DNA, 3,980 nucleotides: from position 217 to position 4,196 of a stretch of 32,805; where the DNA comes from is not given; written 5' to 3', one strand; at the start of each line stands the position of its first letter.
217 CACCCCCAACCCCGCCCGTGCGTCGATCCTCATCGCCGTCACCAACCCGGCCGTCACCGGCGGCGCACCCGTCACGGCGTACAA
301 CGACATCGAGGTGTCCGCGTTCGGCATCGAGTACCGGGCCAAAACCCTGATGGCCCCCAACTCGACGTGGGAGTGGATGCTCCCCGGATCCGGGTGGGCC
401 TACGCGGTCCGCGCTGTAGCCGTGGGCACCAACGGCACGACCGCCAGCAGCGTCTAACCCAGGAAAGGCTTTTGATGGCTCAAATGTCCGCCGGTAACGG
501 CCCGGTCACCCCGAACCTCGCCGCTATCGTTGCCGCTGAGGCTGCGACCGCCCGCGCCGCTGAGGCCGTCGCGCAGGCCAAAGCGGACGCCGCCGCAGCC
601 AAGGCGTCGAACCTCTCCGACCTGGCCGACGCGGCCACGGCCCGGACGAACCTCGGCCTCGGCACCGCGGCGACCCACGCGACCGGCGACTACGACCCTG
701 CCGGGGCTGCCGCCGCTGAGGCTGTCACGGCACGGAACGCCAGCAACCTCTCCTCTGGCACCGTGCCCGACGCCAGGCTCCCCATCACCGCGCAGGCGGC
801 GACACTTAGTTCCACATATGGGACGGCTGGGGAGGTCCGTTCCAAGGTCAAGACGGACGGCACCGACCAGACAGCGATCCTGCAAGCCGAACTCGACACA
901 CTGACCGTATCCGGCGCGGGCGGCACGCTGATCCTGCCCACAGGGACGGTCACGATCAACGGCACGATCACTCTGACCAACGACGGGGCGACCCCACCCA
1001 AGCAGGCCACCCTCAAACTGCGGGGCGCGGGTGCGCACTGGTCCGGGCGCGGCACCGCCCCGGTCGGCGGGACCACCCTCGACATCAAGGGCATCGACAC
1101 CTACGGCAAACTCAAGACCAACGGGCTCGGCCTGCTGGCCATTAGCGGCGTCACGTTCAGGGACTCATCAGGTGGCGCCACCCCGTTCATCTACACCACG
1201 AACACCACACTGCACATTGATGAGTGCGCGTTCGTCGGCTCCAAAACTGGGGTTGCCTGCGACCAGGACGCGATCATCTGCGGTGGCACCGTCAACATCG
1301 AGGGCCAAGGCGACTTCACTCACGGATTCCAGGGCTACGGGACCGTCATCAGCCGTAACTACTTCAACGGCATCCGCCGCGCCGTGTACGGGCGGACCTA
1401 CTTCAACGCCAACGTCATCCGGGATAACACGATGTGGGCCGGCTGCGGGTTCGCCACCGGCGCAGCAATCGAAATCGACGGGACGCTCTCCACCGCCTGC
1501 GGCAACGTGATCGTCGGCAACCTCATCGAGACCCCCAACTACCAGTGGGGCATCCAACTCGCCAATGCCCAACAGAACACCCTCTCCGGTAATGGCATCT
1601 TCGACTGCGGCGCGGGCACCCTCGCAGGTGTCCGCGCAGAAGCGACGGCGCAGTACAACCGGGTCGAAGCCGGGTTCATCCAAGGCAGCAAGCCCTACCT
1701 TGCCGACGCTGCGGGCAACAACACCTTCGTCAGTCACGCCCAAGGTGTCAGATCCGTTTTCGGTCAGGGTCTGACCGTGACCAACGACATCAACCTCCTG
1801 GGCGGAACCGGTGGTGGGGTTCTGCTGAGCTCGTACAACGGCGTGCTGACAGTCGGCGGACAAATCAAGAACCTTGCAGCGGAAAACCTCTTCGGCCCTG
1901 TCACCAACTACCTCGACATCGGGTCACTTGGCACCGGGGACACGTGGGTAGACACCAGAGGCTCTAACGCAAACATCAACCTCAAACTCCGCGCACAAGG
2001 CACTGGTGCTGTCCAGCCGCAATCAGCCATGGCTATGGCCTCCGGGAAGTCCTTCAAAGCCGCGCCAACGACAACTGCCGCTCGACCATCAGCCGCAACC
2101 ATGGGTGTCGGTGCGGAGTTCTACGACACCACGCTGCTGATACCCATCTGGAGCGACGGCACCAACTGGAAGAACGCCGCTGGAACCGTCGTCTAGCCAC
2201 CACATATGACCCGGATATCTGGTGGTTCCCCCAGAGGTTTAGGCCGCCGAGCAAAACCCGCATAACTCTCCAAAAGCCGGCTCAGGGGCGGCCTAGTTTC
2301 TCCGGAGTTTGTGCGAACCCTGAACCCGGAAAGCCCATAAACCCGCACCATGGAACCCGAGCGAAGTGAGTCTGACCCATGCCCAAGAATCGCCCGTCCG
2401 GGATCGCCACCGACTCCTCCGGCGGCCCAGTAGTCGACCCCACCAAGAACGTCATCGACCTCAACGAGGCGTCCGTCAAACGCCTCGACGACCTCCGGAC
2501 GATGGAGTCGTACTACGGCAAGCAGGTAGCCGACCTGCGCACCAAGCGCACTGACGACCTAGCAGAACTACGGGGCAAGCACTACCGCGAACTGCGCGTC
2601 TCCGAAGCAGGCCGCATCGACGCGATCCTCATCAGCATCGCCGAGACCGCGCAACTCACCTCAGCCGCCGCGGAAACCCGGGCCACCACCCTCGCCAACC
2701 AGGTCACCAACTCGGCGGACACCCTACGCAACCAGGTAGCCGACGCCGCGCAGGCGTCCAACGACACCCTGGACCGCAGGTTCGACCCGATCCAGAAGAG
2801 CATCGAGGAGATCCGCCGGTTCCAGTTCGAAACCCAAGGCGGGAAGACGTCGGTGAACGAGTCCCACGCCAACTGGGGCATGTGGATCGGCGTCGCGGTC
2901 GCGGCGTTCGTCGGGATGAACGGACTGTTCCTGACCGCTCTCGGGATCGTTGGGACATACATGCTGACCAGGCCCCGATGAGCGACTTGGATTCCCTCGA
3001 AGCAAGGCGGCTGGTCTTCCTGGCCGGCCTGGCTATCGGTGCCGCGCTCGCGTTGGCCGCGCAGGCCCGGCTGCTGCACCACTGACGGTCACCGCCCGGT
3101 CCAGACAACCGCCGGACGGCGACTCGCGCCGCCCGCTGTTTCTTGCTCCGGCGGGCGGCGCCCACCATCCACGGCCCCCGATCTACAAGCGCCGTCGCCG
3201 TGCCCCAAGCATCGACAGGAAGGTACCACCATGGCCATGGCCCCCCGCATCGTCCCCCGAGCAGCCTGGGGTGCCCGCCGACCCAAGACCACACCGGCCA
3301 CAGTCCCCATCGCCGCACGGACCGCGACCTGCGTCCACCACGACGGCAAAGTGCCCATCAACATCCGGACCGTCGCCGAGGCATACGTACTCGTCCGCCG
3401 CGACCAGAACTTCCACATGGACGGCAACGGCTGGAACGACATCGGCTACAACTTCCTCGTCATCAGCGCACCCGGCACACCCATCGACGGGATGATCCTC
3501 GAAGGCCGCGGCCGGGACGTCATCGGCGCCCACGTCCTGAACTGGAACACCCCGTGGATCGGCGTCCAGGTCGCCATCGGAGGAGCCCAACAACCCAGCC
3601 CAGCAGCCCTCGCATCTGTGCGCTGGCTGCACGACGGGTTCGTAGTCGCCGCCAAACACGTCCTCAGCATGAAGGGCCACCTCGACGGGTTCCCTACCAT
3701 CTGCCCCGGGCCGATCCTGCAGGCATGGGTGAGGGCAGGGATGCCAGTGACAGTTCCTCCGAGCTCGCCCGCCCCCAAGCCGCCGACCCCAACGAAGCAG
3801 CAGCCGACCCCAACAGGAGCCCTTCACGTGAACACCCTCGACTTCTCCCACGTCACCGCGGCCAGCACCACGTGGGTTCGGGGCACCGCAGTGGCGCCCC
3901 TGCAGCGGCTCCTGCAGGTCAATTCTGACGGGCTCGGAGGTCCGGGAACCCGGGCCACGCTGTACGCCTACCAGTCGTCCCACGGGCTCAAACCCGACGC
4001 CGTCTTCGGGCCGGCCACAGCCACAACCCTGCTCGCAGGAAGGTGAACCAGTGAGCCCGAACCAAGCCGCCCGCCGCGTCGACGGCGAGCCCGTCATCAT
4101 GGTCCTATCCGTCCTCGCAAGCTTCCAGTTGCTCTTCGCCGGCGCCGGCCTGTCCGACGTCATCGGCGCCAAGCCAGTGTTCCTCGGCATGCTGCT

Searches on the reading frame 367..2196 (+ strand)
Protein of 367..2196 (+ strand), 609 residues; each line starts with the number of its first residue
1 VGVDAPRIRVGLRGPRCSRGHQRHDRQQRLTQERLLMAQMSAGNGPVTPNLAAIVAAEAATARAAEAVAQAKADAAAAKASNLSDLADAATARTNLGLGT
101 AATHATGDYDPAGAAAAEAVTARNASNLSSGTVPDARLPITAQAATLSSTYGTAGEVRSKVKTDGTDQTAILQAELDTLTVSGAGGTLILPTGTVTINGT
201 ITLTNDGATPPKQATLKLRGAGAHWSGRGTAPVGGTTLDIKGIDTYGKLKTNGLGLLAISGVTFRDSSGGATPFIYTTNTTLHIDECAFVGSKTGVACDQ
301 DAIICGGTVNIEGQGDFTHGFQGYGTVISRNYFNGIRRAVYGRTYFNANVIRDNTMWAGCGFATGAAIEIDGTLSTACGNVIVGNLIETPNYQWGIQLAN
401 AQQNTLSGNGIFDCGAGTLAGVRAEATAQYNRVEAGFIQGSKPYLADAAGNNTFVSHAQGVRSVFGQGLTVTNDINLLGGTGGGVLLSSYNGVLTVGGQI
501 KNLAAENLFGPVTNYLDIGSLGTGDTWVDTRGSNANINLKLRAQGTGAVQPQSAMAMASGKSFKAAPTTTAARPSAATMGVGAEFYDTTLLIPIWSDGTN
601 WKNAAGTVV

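Call 79: find_related_loci(query=window:367-2196:+, collection=viral_contigs, flank=10000)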
Query window:367-2196:+ (609 aa) in viral_contigs; peptide patterns used: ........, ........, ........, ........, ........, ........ (x = any residue, [..] = any of these).
16 stretches matched a pattern; 5 encode a relative of the query (tblastn E <= 1e-3); 5 distinct loci.
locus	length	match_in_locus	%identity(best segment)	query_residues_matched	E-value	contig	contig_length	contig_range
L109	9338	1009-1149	62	563-609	3e-13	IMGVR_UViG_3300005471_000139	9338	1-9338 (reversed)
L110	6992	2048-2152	89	117-151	5e-12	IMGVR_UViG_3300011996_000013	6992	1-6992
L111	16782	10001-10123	71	569-609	8e-12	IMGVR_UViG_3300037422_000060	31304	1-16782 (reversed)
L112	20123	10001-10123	63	569-609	3e-11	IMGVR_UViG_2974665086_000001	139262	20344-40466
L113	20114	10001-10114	71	569-606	3e-11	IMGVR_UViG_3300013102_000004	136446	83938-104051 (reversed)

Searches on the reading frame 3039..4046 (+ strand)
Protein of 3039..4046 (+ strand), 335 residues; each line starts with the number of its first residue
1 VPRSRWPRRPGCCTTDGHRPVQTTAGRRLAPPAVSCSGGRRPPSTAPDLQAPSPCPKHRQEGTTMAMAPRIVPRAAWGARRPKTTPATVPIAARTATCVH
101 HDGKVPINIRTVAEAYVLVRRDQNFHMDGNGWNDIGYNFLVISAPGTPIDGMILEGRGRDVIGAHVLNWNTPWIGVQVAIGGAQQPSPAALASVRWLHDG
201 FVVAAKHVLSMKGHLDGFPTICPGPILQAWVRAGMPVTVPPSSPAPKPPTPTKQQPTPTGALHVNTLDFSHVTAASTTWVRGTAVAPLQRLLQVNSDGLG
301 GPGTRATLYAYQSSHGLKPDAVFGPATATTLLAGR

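Call 11: search_protein_families(library=pfam, proteins=[window:3039-4046:+], max_evalue=0.01)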
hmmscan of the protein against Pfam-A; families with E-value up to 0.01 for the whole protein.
window:3039-4046:+ (335 aa): 1 family
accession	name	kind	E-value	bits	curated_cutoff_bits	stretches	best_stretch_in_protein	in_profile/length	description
PF01471.23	PG_binding_1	-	8.2e-06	26.4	23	1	293-331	19-57/57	Putative peptidoglycan binding domain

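Call 12: search_protein_families(library=phrogs, proteins=[window:3039-4046:+], max_evalue=0.01)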
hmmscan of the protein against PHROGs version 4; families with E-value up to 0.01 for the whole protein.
window:3039-4046:+ (335 aa): 5 families
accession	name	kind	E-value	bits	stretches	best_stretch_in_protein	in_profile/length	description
phrog_1493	-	lysis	2.7e-41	143.1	1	64-331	5-305/394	endolysin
phrog_822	-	lysis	4.2e-09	37.5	1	124-242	47-164/215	amidase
phrog_2649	-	lysis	6.8e-06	27.1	1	246-331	151-235/261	endolysin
phrog_35436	-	lysis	9.6e-06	26.1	1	123-225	39-136/266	amidase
phrog_1224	-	head and packaging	0.0017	18.7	1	281-333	9-66/438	endolysin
